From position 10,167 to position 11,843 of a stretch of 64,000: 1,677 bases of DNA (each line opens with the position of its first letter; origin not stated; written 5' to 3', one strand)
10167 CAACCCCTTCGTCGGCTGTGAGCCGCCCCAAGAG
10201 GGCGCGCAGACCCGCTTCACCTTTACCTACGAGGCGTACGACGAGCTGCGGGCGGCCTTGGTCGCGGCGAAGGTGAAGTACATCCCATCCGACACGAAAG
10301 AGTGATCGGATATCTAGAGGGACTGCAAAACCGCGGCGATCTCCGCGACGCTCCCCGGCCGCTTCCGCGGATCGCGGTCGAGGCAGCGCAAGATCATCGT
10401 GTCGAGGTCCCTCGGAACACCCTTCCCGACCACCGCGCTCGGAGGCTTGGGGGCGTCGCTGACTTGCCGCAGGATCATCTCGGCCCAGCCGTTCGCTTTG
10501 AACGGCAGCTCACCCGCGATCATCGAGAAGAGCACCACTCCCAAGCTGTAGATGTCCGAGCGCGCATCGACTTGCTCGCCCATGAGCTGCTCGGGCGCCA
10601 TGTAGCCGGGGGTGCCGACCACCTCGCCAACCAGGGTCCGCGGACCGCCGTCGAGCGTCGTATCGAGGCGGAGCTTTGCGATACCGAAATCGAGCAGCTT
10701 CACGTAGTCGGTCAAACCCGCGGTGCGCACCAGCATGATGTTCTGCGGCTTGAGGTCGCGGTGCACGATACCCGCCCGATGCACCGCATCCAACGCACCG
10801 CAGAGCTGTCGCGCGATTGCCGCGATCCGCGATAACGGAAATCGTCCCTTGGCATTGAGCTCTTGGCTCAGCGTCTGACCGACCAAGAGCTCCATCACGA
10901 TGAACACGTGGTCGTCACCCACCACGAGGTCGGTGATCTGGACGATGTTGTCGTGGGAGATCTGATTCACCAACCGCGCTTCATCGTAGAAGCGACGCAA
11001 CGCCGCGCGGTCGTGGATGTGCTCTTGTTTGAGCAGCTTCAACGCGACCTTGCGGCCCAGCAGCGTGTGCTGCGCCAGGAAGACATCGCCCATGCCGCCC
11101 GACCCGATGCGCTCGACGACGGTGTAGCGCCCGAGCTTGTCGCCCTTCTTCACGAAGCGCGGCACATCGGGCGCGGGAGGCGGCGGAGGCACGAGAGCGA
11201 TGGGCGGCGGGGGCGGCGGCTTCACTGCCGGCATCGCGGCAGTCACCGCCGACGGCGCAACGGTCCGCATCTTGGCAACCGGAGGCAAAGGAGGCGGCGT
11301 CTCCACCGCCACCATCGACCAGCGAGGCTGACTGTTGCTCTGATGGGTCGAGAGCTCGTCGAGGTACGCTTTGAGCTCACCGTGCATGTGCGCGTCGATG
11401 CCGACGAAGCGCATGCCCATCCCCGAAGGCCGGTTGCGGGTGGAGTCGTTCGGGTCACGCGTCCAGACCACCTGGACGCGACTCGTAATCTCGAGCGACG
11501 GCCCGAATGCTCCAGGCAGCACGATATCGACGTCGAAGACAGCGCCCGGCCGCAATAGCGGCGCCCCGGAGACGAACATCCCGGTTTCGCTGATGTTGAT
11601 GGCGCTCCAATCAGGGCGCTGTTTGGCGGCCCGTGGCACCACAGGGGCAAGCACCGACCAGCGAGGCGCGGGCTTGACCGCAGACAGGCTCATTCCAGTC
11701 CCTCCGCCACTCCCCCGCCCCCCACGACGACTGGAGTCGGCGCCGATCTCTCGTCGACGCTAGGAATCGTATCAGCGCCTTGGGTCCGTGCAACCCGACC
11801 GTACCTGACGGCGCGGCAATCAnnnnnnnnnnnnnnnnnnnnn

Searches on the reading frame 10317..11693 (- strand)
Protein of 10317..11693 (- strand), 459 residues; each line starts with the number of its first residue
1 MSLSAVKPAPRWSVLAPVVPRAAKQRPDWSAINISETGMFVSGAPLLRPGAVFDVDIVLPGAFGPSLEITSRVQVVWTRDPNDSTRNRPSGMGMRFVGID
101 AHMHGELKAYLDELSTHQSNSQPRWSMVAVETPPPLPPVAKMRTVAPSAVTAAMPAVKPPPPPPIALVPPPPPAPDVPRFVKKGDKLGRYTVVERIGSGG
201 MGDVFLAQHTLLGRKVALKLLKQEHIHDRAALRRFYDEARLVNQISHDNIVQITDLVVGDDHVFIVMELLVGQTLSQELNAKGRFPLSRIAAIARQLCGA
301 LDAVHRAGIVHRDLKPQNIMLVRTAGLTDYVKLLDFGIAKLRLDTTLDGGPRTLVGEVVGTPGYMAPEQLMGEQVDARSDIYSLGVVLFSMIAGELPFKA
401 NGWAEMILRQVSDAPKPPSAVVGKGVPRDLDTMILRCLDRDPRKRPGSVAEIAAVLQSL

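Call 5: search_protein_families(library=pfam, proteins=[window:10317-11693:-], max_evalue=0.01)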
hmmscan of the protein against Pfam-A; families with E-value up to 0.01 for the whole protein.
window:10317-11693:- (459 aa): 6 families
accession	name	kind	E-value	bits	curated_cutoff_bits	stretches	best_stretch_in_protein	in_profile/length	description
PF00069.31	Pkinase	-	2e-55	188.4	31.7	1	190-447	1-253/263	Protein kinase domain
PF07714.23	PK_Tyr_Ser-Thr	-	1.4e-34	120.1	23.1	1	192-447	3-250/258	Protein tyrosine and serine/threonine kinase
PF07238.19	PilZ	-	3e-10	40.8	22.5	1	10-112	6-101/102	PilZ domain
PF06293.20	Kdo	-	0.0021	18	21.3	1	262-343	91-173/207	Lipopolysaccharide kinase (Kdo/WaaP) family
PF17667.7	Pkinase_fungal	-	0.0021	17.3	24.1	1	305-390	304-385/387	Fungal protein kinase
PF14531.12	Kinase-like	-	0.0023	17.7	25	1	292-416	149-272/289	Kinase-like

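Call 7: search_protein_families(library=ncbifam, proteins=[window:10317-11693:-], max_evalue=0.01)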
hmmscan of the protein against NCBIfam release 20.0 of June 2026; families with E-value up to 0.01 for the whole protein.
window:10317-11693:- (459 aa): 21 families
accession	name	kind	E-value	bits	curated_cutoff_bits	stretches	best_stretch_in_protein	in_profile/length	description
NF033483.0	PknB_PASTA_kin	equivalog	1.4e-83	281.8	450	1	188-457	7-266/563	Stk1 family PASTA domain-containing Ser/Thr kinase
TIGR03903.1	TOMM_kin_cyc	equivalog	9e-48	162.9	705.75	1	213-453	3-241/1267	TOMM system kinase/cyclase fusion protein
NF052427.1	StpK7MSMEG_1200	equivalog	1.3e-47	162.6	900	1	185-455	4-264/601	serine/threonine protein kinase StpK7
NF047741.1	antiphage_MADS6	equivalog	5.3e-46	157.3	460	2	292-458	303-459/612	methylation-associated defense system protein kinase MAD6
NF009651.0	PRK13184.1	equivalog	7.2e-44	150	839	1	188-457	2-288/932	serine/threonine-protein kinase PknD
NF038150.1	lanthi_synth_IV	equivalog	3.3e-33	115.1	650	1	163-456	162-453/851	class IV lanthionine synthetase LanL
NF033442.0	BREX_PglW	equivalog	6.9e-33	113.5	990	2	178-346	501-667/1391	BREX system serine/threonine kinase PglW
NF053615.1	SerThrKinAfsKStmc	equivalog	1.4e-28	100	1300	1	186-453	11-261/809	protein serine/threonine kinase AfsK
NF038151.1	lanthi_synth_III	equivalog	1e-17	63.8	575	1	186-393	218-424/833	class III lanthionine synthetase LanKC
NF058632.1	SerThrKinPrkT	equivalog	1.4e-11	44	280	1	189-324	22-153/322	serine/threonine protein kinase PrkT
NF043056.1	T4SS_LegK1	equivalog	2.2e-10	39.7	550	1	190-388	84-280/516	Dot/Icm T4SS effector kinase LegK1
NF011463.0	PRK14879.1-4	equivalog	1.1e-09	38.1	188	1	210-342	35-163/237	Kae1-associated kinase Bud32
TIGR03724.2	arch_bud32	equivalog_domain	1.5e-09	37.6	125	1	222-342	27-134/193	KEOPS complex kinase/ATPase Bud32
TIGR02266.1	gmx_TIGR02266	paralog_domain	1.7e-09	37.7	68.7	1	31-111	21-95/96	TIGR02266 family protein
NF007174.0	PRK09605.1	equivalog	9.7e-08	30.9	447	1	219-341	367-475/535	bifunctional N(6)-L-threonylcarbamoyladenine synthase/serine/threonine protein kinase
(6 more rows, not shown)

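Call 12: list_cluster_members(proteins=[P0001, window:10317-11693:-, P0003, P0005, P0002, window:23462-23950:-])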
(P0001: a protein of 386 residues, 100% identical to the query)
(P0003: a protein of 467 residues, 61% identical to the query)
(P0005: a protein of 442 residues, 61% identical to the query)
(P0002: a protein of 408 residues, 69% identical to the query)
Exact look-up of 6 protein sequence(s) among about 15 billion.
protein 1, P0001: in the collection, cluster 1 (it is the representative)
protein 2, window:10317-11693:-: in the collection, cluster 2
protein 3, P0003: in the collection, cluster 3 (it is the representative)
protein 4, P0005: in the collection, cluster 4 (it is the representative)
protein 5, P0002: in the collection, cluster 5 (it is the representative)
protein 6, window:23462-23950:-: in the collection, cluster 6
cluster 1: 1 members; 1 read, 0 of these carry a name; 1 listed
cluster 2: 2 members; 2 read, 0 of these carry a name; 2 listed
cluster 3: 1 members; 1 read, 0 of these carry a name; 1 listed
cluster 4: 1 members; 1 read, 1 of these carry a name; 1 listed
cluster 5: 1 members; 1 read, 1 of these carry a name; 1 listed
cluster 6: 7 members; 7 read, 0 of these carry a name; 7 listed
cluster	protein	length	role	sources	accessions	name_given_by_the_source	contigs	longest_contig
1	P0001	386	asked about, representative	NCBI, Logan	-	-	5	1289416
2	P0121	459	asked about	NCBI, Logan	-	-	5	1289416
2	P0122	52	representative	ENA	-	-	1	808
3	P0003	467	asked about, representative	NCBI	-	-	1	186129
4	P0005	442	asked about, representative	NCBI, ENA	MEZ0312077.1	MAG: protein kinase [Myxococcota bacterium]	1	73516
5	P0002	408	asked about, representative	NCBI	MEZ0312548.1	MAG: protein kinase [Myxococcota bacterium]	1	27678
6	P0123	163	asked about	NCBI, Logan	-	-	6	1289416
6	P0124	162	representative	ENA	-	-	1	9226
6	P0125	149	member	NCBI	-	-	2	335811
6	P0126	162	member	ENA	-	-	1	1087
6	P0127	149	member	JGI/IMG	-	-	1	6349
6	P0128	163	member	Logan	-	-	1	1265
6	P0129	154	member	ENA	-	-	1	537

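Call 56: predict_structure(alignment_id=A4)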
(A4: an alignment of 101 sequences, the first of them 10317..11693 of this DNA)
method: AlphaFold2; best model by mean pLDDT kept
length: 459 residues; sequences in the alignment: 101
mean_pLDDT: 85.3   pTM: 0.66
mean pLDDT of the five models: 85.3, 84.9, 84.8, 84.2, 83.5
residues with pLDDT >= 90: 320; 70-90: 51; 50-70: 34; < 50: 54
segments of 3 or more residues with pLDDT < 50: 1-4, 120-155, 342-349, 354-356
pLDDT, mean of each block of 10 residues (from residue 1): 59 92 94 95 95 96 83 97 83 96 95 76 29 35 41 49 63 71 96 95 97 98 89 89 94 93 95 97 97 98 94 97 95 84 47 55 95 94 99 98 96 98 96 98 98 96
secondary structure, 60 per line:
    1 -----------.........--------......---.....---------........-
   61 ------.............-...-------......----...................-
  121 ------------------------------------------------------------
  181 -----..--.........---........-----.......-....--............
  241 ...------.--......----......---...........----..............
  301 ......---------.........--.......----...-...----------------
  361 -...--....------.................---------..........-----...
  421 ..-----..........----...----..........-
elements in order: E12-20 E29-34 E38-42 E52-59 E67-79 E91-96 H101-119 E190-198 E202-209 E215-221 H223-226 H229-243 E253-258 E263-268 E272-274 H275-282 H287-306 E319-324 E327-333 H367-370 H377-393 H403-412 H418-422 H428-437 H449-458
